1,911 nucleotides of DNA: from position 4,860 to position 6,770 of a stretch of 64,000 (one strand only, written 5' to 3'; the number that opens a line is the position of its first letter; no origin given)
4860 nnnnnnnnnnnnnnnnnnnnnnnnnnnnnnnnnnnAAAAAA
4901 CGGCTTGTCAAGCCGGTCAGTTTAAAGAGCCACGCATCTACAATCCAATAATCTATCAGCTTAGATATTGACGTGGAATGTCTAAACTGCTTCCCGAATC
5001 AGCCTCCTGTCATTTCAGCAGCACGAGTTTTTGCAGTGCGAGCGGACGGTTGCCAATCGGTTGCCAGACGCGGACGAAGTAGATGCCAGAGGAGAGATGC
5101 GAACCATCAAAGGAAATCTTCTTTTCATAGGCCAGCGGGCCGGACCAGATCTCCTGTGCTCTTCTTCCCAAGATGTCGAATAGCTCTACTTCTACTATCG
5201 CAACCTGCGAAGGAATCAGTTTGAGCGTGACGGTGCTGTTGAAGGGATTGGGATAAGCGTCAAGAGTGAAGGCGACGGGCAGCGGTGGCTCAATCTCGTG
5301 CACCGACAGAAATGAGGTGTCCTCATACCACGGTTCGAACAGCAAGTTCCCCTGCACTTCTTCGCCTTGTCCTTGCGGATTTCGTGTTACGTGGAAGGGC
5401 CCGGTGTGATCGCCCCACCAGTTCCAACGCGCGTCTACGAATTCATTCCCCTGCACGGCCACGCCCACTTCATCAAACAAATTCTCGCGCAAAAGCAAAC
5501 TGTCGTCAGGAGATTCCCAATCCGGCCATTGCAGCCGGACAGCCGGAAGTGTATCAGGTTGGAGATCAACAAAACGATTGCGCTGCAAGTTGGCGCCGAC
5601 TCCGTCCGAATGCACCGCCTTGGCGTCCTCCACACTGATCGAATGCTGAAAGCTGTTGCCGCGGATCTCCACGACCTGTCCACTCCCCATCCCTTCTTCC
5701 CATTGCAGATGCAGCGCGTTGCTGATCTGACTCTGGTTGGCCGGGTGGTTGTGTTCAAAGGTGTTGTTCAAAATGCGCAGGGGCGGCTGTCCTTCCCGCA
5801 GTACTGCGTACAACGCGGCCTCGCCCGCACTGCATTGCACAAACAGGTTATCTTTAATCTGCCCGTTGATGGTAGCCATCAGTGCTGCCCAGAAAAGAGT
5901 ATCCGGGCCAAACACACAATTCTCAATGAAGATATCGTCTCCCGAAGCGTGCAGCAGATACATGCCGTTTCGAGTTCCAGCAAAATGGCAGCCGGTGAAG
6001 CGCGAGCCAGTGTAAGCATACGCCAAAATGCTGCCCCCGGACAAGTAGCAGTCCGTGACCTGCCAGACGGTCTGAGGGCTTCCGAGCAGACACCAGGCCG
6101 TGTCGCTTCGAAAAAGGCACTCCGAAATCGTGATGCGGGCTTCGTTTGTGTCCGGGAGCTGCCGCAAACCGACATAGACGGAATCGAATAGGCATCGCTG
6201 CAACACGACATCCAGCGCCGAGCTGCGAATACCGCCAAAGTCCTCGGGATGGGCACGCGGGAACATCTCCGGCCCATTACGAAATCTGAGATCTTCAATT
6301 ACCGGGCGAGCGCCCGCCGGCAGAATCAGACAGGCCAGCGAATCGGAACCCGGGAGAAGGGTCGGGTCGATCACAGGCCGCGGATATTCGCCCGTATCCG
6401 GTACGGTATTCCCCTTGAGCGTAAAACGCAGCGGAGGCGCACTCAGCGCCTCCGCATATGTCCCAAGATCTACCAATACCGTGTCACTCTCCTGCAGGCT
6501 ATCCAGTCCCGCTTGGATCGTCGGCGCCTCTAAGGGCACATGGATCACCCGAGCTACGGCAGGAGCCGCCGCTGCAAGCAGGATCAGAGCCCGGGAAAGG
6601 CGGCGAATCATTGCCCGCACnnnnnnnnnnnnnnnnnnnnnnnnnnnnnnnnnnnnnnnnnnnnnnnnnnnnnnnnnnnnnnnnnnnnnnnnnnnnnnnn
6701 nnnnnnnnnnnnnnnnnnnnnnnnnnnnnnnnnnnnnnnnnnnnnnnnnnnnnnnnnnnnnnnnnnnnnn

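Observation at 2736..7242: Tandemly duplicated cassette: promoter repeat + small Cys-rich secreted protein + T9SS beta-helix protein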

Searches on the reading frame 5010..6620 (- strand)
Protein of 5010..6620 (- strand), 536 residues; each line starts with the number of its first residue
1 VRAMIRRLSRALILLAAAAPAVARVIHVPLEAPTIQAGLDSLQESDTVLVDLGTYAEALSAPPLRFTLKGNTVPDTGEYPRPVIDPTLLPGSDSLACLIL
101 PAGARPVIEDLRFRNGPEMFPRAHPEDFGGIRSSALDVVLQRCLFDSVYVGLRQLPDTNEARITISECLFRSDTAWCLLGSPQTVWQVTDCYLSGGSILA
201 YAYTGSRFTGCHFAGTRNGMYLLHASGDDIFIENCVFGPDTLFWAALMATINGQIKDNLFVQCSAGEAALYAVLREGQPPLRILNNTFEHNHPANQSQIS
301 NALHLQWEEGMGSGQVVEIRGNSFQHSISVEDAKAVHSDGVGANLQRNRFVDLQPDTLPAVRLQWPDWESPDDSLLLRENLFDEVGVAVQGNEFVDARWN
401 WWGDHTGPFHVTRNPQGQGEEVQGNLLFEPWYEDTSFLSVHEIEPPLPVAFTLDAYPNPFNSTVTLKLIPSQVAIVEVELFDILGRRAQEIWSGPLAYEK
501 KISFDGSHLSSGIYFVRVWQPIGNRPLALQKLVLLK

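Call 4: search_protein_families(library=pfam, proteins=[window:5010-6620:-], max_evalue=0.1)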
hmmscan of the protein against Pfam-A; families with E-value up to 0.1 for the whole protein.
window:5010-6620:- (536 aa): 3 families
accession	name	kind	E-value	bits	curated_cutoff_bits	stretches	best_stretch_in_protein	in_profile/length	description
PF18962.6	Por_Secre_tail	-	2.2e-08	34.7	27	1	456-518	2-62/75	Secretion system C-terminal sorting domain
PF13229.12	Beta_helix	-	6.8e-05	23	25.9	1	162-292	10-138/158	Right handed beta helix region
PF05048.19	NosD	-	0.0041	17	23.6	1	190-326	33-148/212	Periplasmic copper-binding protein (NosD)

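Call 34: find_related_loci(query=A3, collection=genome_contigs, flank=6000)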
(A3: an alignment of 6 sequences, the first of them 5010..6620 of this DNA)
Query A3 (536 aa) in genome_contigs; peptide patterns used: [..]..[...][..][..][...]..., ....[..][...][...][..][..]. (x = any residue, [..] = any of these).
375 stretches matched a pattern; 150 encode a relative of the query (tblastn E <= 1e-3); the best 80 are kept; 80 distinct loci.
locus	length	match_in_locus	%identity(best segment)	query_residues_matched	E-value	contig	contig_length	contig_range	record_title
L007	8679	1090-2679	54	4-536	3e-176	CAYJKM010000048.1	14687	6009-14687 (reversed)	MAG TPA_asm: uncultured Alphaproteobacteria bacterium isolate ERP124720_co1_200 genome assembly, contig: NODE_5002_lengt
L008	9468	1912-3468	37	12-536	3e-93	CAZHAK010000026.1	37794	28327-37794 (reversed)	MAG TPA_asm: uncultured Alphaproteobacteria bacterium isolate binchicken_co277_95 genome assembly, contig: NODE_1820_len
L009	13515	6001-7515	36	23-536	6e-89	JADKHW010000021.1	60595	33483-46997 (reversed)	MAG: bacterium isolate Skiv_18-Q3-R9-52_BATAC.286 tig00021701-10-606300, whole genome shotgun sequence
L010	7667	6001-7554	35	7-536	1e-85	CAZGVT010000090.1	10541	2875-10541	MAG TPA_asm: uncultured Alphaproteobacteria bacterium isolate binchicken_co16_333 genome assembly, contig: NODE_10511_le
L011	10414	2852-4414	35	11-536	2e-85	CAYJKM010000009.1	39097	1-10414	MAG TPA_asm: uncultured Alphaproteobacteria bacterium isolate ERP124720_co1_200 genome assembly, contig: NODE_1407_lengt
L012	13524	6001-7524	35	26-536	5e-85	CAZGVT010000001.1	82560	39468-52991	MAG TPA_asm: uncultured Alphaproteobacteria bacterium isolate binchicken_co16_333 genome assembly, contig: NODE_498_leng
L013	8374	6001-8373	34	5-536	1e-84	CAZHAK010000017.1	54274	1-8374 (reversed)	MAG TPA_asm: uncultured Alphaproteobacteria bacterium isolate binchicken_co277_95 genome assembly, contig: NODE_1156_len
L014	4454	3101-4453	34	23-477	2e-71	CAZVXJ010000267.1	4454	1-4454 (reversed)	MAG TPA_asm: uncultured Alphaproteobacteria bacterium isolate SRP173033_co3_141 genome assembly, contig: NODE_31198_leng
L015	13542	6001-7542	34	4-524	4e-66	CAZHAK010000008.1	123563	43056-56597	MAG TPA_asm: uncultured Alphaproteobacteria bacterium isolate binchicken_co277_95 genome assembly, contig: NODE_327_leng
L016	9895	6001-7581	30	1-536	8e-61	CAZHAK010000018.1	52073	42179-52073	MAG TPA_asm: uncultured Alphaproteobacteria bacterium isolate binchicken_co277_95 genome assembly, contig: NODE_1220_len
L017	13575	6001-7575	31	11-536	1e-56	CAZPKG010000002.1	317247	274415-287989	MAG TPA_asm: uncultured Alphaproteobacteria bacterium isolate binchicken_co199_20 genome assembly, contig: NODE_24_lengt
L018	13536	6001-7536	31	12-536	6e-56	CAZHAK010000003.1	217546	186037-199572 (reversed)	MAG TPA_asm: uncultured Alphaproteobacteria bacterium isolate binchicken_co277_95 genome assembly, contig: NODE_132_leng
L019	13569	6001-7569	35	5-536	5e-88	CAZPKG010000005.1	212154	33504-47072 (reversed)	MAG TPA_asm: uncultured Alphaproteobacteria bacterium isolate binchicken_co199_20 genome assembly, contig: NODE_62_lengt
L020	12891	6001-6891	27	232-526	2e-16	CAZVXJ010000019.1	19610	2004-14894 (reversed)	MAG TPA_asm: uncultured Alphaproteobacteria bacterium isolate SRP173033_co3_141 genome assembly, contig: NODE_3267_lengt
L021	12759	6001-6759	25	6-231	6e-10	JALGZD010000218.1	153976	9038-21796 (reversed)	MAG: bacterium isolate SY70-5-12_Bin_1 SY70-5-12_Bin_1_scaffold_29, whole genome shotgun sequence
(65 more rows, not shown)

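Call 42: search_solved_structures(query=A3, max_evalue=1)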
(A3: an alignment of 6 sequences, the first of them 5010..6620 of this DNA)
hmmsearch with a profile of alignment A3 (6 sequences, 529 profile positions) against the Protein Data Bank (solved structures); distinct sequences matched with E-value up to 1: 9.
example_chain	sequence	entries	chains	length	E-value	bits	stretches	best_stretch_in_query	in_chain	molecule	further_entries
6cva_A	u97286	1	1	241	0.062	15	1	330-404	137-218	Lipoprotein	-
6dzx_A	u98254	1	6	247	0.091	14.5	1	330-404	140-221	Lipoprotein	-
6oja_A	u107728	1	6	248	0.091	14.4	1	330-404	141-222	Lipoprotein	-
3ir1_A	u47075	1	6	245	0.098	14.3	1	330-404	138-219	Outer membrane lipoprotein GNA1946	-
3gxa_A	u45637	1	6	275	0.11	14.2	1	330-404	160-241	Outer membrane lipoprotein GNA1946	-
6zt4_A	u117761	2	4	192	0.11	14.2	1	176-265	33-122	Pentapeptide repeat protein MfpA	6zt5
7mbz_E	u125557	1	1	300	0.14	13.8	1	330-404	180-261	Lipoprotein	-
3uw0_A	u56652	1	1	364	0.19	13.4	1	6-71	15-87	pectinesterase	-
1yp2_A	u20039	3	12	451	0.91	11.2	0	198-289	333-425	Glucose-1-phosphate adenylyltransferase small subunit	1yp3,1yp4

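Call 45: find_homologous_proteins(query=A4, max_evalue=1e-30)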
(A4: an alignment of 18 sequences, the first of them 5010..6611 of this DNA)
Query A4 (18 sequences) (533 aa, profile of the alignment): 58 proteins with E <= 1e-30 among 8000 candidates.
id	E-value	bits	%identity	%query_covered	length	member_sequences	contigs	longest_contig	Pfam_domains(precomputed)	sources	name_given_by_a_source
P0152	3.5e-197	674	100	100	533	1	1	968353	PF18962.8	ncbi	-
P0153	3.1e-195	668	42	98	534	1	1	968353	PF18962.8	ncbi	-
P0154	9.3e-195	666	53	100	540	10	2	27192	PF13229.13,PF18962.8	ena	-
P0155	3.0e-182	625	53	100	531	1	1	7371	PF13229.13,PF18962.8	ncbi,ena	-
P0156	2.2e-181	622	56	99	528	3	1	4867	PF13229.13,PF18962.8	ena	-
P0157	2.4e-176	605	48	98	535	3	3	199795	PF13229.13,PF18962.8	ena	-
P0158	1.2e-172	593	43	98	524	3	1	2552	PF13229.13,PF18962.8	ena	-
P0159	4.1e-171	588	48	100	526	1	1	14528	PF13229.13,PF18962.8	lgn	-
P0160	6.2e-171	588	43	98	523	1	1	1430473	PF13229.13,PF18962.8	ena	-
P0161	8.7e-170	584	49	98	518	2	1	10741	PF13229.13,PF18962.8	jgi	jgi:hypothetical protein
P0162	3.5e-169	582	41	99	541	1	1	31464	PF13229.13,PF18962.8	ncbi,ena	-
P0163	4.1e-169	582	44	100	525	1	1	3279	PF13229.13,PF18962.8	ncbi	-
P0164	3.0e-168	579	43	100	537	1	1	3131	PF18962.8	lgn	-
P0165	8.4e-168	577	34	96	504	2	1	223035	PF13229.13,PF18962.8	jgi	-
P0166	8.3e-167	574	49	100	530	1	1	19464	PF13229.13,PF18962.8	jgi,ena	jgi:hypothetical protein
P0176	3.3e-162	559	40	99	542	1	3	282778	PF13229.13,PF18962.8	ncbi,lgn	-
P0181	6.5e-157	541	37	99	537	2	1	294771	PF13229.13,PF18962.8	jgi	jgi:hypothetical protein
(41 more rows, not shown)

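Call 48: find_encoding_contigs(protein=P0160, flank=10000, max_places=2)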
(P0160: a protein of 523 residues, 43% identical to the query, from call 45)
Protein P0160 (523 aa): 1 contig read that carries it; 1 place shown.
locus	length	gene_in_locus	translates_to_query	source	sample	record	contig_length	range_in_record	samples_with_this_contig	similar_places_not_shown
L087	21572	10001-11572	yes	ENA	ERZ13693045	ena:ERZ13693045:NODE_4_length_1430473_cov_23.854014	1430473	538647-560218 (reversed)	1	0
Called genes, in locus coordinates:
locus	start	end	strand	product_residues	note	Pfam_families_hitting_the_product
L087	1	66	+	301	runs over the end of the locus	PF03631:Virul_fac_BrkB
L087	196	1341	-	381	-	PF18845:baeRF_family3, PF18848:baeRF_family6, PF18849:baeRF_family7, PF18851:baeRF_family8, PF18855:baeRF_family11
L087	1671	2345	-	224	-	-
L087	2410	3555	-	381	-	PF13091:PLDc_2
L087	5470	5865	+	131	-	PF14489:QueF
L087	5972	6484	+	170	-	PF02592:Vut_1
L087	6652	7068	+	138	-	-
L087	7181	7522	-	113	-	-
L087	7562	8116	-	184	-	PF03412:Peptidase_C39 (faint), PF13529:Peptidase_C39_2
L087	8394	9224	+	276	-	-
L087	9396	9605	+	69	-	-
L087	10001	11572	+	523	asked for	PF13229:Beta_helix (faint), PF18962:Por_Secre_tail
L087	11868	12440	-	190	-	PF00034:Cytochrom_C, PF13442:Cytochrome_CBB3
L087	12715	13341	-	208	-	-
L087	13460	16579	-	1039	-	PF00873:ACR_tran, PF03176:MMPL (weak)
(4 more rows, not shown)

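Call 50: find_encoding_contigs(protein=P0165, flank=10000, max_places=2)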
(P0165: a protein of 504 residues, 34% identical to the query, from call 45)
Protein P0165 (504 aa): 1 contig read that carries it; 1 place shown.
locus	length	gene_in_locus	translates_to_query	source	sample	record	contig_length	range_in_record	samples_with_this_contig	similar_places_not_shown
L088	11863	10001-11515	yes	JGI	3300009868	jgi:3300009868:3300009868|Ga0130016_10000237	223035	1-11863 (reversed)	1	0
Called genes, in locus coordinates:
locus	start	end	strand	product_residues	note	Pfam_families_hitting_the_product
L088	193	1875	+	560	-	PF02012:BNR (faint), PF18962:Por_Secre_tail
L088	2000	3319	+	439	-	PF00079:Serpin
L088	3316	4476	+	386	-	PF04187:Cofac_haem_bdg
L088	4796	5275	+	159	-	-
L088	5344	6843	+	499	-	PF13229:Beta_helix (weak), PF18962:Por_Secre_tail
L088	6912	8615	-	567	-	PF18962:Por_Secre_tail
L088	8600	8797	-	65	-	-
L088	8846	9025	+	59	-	-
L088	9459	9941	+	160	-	-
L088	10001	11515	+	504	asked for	PF13229:Beta_helix, PF18962:Por_Secre_tail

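Call 51: find_encoding_contigs(protein=P0181, flank=10000, max_places=2)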
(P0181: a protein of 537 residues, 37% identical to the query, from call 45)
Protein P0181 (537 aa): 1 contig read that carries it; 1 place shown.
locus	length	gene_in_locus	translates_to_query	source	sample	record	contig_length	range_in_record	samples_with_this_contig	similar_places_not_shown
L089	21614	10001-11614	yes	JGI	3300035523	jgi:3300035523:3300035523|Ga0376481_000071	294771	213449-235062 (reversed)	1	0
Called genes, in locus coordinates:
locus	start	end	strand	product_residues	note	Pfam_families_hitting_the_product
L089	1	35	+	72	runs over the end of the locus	-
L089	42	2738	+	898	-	PF07504:FTP (weak), PF02128:Peptidase_M36 (faint), PF20773:InhA-like_MAM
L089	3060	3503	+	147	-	PF00571:CBS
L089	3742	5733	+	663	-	-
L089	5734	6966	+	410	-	PF07690:MFS_1, PF00083:Sugar_tr, PF07690:MFS_1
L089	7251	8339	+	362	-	PF13229:Beta_helix (weak), PF05048:NosD (faint), PF13229:Beta_helix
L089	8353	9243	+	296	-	PF00730:HhH-GPD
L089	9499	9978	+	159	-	-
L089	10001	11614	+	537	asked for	PF13229:Beta_helix (weak), PF18962:Por_Secre_tail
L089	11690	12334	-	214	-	PF13505:OMP_b-brl, PF13568:OMP_b-brl_2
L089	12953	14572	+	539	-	PF14522:Cytochrome_C7 (faint), PF22113:Mtrc-MtrF_II-IV_dom (faint), PF09699:Paired_CXXCH_1 (faint), PF13435:Cytochrome_C554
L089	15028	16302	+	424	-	PF14537:Cytochrom_c3_2 (weak), PF14522:Cytochrome_C7 (weak), PF09699:Paired_CXXCH_1 (weak), PF18962:Por_Secre_tail (weak)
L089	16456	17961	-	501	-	PF00982:Glyco_transf_20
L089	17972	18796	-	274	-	PF02358:Trehalose_PPase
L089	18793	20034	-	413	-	PF21269:TreT_GT1, PF00534:Glycos_transf_1, PF13692:Glyco_trans_1_4, PF20706:GT4-conflict (weak)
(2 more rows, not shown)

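Call 52: find_encoding_contigs(protein=P0176, flank=10000, max_places=3)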
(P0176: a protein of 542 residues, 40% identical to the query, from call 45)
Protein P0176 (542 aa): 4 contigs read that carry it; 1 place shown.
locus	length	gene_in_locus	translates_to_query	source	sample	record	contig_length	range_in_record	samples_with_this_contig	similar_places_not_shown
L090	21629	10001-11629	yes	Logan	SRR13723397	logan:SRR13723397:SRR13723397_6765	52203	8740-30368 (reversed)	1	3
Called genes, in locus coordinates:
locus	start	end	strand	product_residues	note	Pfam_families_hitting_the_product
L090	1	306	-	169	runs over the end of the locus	PF00210:Ferritin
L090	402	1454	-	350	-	PF12801:Fer4_5, PF12798:Fer4_3 (faint), PF00037:Fer4 (faint), PF12837:Fer4_6 (faint), PF12801:Fer4_5 (weak), PF13237:Fer4_10, PF14697:Fer4_21 (weak)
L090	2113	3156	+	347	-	-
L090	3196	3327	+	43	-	-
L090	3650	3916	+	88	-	-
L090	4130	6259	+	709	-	PF02012:BNR (faint), PF15902:Sortilin-Vps10, PF13088:BNR_2 (faint), PF15899:BNR_6 (faint), PF18962:Por_Secre_tail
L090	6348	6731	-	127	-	PF13473:Cupredoxin_1 (weak), PF00127:Copper-bind (weak)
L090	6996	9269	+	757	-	PF00330:Aconitase, PF00694:Aconitase_C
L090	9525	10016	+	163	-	-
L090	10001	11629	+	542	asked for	PF13229:Beta_helix (faint), PF18962:Por_Secre_tail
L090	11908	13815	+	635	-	PF08439:Peptidase_M3_N, PF01432:Peptidase_M3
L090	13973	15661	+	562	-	PF04371:PAD_porph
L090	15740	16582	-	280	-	PF13482:RNase_H_2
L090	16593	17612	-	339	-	PF01180:DHO_dh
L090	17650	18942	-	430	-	PF01103:Omp85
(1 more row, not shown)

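Call 56: predict_structure(alignment_id=A5)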
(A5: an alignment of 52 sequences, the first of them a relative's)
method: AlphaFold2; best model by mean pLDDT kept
length: 533 residues; sequences in the alignment: 52
mean_pLDDT: 91.8   pTM: 0.89
mean pLDDT of the five models: 91.8, 91.3, 91.0, 90.7, 90.0
residues with pLDDT >= 90: 408; 70-90: 100; 50-70: 21; < 50: 4
segments of 3 or more residues with pLDDT < 50: 438-440
pLDDT, mean of each block of 10 residues (from residue 1): 82 68 98 98 98 98 97 89 97 97 98 93 91 97 96 89 96 94 98 93 98 88 96 90 92 96 93 91 95 89 83 90 94 95 95 97 76 94 96 93 93 96 82 57 81 91 93 95 95 90 94 93 93 84
secondary structure, 60 per line:
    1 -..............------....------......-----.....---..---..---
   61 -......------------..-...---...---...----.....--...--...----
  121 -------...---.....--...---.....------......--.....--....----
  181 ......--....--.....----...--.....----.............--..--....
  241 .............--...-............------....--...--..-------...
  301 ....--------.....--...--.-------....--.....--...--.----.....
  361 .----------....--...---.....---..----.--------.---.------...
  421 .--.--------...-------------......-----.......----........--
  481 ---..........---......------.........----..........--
elements in order: H2-15 E22-25 H32-37 E43-47 E62-67 E95-97 E102-106 E109-111 E128-130 E134-138 E141-143 E147-151 E158-163 E166-170 E173-176 E181-186 E189-192 E195-199 E204-206 E209-213 E218-230 E237-253 E256-258 E260-271 E278-281 E284-286 E298-304 E313-317 E320-322 E333-336 E339-343 E346-348 E356-361 E372-375 E378-380 E384-388 E418-421 E449-454 E460-466 E471-478 E484-493 E497-502 E509-517 E522-531

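Call 74: search_protein_families(library=ncbifam, proteins=[window:5010-6611:-], max_evalue=0.1)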
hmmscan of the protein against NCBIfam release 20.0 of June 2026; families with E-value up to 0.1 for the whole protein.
window:5010-6611:- (533 aa): 2 families
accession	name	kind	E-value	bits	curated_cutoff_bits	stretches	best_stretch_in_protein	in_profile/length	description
TIGR04183.1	Por_Secre_tail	domain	6.3e-08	32.5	23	1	453-515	2-58/72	T9SS type A sorting domain-containing protein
NF038113.1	T9SSA_dep_M36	equivalog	1.8e-06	26.4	885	1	450-515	793-855/869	T9SS-dependent M36 family metallopeptidase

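Call 75: search_protein_families(library=padloc, proteins=[window:5010-6611:-], max_evalue=0.1)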
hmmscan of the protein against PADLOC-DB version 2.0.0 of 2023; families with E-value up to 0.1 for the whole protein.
window:5010-6611:- (533 aa): 0 families

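Call 90: find_related_loci(query=A3, collection=viral_contigs, flank=3000)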
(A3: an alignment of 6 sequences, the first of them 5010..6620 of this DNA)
Query A3 (536 aa) in viral_contigs; peptide patterns used: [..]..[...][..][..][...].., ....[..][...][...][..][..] (x = any residue, [..] = any of these).
58 stretches matched a pattern, but none encodes a relative of the query by tblastn (E <= 1e-3).
